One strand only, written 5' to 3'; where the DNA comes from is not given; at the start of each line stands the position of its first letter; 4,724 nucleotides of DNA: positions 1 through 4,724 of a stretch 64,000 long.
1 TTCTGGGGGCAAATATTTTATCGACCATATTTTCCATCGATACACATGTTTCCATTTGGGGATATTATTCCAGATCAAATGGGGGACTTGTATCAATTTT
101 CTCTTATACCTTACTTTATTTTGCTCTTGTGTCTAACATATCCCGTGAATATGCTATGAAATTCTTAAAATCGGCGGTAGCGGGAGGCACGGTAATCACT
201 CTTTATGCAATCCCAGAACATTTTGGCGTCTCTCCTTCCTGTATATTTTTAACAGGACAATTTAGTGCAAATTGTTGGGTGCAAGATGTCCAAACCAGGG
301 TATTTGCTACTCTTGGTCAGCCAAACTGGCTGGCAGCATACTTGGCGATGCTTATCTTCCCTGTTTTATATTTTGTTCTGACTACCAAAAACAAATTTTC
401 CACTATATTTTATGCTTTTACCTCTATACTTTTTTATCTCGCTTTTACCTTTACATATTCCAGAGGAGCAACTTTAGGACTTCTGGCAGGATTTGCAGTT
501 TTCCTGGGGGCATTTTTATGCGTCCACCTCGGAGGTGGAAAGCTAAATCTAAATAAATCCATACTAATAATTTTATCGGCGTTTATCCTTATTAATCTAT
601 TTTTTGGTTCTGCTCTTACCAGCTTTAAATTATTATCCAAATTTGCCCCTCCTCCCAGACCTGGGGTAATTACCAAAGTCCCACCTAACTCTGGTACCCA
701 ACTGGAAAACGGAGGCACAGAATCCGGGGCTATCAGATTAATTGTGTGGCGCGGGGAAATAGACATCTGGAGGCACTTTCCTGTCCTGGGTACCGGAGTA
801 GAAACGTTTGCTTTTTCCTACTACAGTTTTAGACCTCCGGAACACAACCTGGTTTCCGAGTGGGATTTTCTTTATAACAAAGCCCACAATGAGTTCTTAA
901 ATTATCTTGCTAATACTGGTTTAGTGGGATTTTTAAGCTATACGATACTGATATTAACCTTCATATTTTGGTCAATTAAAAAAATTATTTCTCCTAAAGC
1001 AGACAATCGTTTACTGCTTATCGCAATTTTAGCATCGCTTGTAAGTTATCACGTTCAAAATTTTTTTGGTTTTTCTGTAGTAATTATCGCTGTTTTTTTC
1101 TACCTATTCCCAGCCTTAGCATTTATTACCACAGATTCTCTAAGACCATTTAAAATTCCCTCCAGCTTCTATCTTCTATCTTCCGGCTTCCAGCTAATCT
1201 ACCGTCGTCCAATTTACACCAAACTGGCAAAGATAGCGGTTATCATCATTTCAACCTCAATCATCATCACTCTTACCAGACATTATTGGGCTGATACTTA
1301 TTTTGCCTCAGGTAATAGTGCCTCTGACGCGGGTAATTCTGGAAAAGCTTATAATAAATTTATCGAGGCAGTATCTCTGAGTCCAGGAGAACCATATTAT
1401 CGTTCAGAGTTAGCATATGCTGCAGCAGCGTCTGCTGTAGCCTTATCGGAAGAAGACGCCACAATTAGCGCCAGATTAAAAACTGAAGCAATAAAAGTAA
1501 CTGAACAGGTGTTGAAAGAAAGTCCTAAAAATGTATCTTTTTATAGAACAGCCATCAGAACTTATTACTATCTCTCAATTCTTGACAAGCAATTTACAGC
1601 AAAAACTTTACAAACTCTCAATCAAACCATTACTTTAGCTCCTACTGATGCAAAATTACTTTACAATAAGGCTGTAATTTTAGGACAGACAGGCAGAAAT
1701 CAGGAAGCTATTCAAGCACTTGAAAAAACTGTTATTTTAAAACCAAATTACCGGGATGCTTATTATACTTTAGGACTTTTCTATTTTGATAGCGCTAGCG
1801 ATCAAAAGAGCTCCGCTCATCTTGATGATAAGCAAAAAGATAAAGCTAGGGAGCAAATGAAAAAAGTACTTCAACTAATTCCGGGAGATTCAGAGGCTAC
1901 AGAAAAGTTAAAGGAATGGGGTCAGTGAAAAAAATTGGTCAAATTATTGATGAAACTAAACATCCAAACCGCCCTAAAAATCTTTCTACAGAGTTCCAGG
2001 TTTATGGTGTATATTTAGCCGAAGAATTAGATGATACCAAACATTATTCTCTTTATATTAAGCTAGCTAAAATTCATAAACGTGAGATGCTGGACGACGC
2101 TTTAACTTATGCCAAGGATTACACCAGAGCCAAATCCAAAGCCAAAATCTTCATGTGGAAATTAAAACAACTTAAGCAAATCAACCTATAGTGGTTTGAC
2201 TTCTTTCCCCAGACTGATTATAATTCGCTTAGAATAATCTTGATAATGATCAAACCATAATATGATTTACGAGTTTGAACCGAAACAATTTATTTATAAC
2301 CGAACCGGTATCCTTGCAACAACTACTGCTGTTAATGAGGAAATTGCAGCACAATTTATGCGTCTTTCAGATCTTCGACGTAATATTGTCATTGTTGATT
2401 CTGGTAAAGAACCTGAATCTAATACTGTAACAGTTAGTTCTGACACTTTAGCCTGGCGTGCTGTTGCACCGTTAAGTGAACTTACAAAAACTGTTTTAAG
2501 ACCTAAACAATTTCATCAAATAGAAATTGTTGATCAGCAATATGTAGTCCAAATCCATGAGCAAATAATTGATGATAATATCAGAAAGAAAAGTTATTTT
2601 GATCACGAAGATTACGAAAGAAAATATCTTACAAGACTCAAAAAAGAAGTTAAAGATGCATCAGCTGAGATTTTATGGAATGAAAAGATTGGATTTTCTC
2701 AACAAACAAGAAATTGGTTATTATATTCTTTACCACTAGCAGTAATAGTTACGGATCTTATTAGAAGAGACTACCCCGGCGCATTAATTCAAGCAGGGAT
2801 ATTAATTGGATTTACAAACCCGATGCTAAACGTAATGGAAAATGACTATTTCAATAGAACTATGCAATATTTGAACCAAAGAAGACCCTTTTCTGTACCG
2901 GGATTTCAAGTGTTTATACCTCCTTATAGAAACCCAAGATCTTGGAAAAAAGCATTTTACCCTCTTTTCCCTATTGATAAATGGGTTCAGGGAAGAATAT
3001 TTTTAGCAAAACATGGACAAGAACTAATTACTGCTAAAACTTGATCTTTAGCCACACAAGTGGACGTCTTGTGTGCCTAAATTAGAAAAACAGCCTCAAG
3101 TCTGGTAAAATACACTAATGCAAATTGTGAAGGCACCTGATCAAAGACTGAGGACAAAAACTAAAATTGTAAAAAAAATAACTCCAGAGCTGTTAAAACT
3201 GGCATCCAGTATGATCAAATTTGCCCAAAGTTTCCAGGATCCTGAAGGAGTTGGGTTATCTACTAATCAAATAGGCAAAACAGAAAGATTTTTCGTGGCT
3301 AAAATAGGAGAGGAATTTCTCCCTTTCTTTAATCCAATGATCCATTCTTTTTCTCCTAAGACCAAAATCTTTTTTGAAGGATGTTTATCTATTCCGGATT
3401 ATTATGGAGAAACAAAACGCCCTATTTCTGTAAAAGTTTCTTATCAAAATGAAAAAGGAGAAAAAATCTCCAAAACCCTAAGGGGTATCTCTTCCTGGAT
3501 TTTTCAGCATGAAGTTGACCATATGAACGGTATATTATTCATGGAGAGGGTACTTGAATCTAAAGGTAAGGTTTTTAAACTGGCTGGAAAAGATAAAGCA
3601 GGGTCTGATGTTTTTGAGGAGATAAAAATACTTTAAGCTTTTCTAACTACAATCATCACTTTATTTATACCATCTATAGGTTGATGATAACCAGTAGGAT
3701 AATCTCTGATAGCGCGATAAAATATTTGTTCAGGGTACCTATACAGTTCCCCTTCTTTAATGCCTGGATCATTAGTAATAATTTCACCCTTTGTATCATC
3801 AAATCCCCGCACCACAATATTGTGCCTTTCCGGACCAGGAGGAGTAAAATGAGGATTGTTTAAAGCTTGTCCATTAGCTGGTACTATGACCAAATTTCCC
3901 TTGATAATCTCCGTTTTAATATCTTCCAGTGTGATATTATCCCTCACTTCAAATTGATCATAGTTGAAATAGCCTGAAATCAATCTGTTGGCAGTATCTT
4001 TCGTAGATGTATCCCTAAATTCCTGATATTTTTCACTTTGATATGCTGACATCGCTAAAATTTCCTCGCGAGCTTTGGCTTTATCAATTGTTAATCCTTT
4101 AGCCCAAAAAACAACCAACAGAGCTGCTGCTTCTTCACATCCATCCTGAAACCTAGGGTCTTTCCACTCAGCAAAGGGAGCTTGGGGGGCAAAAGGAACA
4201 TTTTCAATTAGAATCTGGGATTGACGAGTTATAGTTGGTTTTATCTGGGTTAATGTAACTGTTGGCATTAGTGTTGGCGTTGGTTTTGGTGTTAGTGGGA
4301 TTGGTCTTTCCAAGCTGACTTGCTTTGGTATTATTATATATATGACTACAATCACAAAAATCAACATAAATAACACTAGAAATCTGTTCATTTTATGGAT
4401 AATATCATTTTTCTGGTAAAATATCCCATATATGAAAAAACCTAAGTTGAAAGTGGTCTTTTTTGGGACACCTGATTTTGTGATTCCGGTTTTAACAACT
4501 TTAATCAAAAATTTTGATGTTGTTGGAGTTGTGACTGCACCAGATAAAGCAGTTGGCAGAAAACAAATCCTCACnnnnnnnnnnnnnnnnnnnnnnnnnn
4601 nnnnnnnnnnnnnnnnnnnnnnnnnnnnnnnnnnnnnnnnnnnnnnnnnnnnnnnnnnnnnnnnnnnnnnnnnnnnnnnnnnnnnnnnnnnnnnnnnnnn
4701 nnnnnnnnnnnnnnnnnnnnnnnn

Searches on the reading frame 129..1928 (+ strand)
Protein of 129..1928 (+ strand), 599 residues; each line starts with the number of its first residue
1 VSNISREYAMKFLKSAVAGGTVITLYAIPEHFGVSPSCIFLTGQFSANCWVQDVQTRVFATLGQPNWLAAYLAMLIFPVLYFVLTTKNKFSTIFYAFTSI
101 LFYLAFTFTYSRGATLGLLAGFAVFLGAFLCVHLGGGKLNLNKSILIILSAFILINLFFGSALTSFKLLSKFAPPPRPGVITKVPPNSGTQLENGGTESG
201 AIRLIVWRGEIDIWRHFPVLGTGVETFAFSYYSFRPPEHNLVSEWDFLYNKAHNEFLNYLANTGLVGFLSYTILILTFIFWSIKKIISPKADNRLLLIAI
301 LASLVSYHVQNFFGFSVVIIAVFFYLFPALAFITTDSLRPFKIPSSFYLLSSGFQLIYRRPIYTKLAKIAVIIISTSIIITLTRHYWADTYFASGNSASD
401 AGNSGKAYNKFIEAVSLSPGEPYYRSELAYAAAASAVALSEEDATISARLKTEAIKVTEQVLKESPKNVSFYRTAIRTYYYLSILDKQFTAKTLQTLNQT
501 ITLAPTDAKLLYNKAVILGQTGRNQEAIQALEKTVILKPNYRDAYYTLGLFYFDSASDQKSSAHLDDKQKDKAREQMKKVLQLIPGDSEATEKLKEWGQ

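Call 37: search_protein_families(library=pfam, proteins=[window:129-1928:+], max_evalue=0.01)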
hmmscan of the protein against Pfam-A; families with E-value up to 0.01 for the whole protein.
window:129-1928:+ (599 aa): 12 families
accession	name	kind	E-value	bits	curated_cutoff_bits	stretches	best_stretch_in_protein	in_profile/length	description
PF04932.20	Wzy_C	-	5.6e-16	59.1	31.7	1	98-271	2-148/149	O-Antigen ligase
PF07719.23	TPR_2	-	1.4e-11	44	27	1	508-541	1-34/34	Tetratricopeptide repeat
PF13181.12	TPR_8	-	1.1e-07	31.9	25.7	1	508-539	1-32/34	Tetratricopeptide repeat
PF14559.12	TPR_19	-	1.2e-06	29.2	25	0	493-547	10-63/68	Tetratricopeptide repeat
PF13431.12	TPR_17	-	2e-06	28.1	24.4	1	498-529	3-34/34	Tetratricopeptide repeat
PF00515.34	TPR_1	-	3e-06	27.2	27.8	1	508-541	1-34/34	Tetratricopeptide repeat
PF13428.12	TPR_14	-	4e-06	27.4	23.5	0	510-549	3-42/44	Tetratricopeptide repeat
PF13414.12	TPR_11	-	6.9e-06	26.1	26.8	1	520-553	6-39/42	TPR repeat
PF13371.12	TPR_9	-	0.0001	22.6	35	1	490-544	11-65/73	Tetratricopeptide repeat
PF13432.12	TPR_16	-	0.00021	22.1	32.7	0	508-540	31-63/65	Tetratricopeptide repeat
PF13174.12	TPR_6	-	0.002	19.1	26.3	0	511-533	3-25/33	Tetratricopeptide repeat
PF14561.12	TPR_20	-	0.0021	18.8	25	0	491-587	5-74/90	Tetratricopeptide repeat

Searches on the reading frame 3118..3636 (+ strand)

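Call 37: search_protein_families(library=pfam, proteins=[window:3118-3636:+], max_evalue=0.01)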
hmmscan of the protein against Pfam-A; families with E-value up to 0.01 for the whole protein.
window:3118-3636:+ (172 aa): 1 family
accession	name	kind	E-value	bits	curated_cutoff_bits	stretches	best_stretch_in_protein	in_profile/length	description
PF01327.26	Pep_deformylase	-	1.1e-36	126.3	22.8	1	2-148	3-153/156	Polypeptide deformylase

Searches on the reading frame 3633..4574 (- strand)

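Call 37: search_protein_families(library=pfam, proteins=[window:3633-4574:-], max_evalue=0.01)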
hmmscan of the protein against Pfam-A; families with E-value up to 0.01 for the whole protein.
window:3633-4574:- (313 aa): 1 family
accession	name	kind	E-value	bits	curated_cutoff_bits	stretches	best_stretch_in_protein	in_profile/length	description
PF13529.12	Peptidase_C39_2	-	3.8e-09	37.7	24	1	125-270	2-142/143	Peptidase_C39 like family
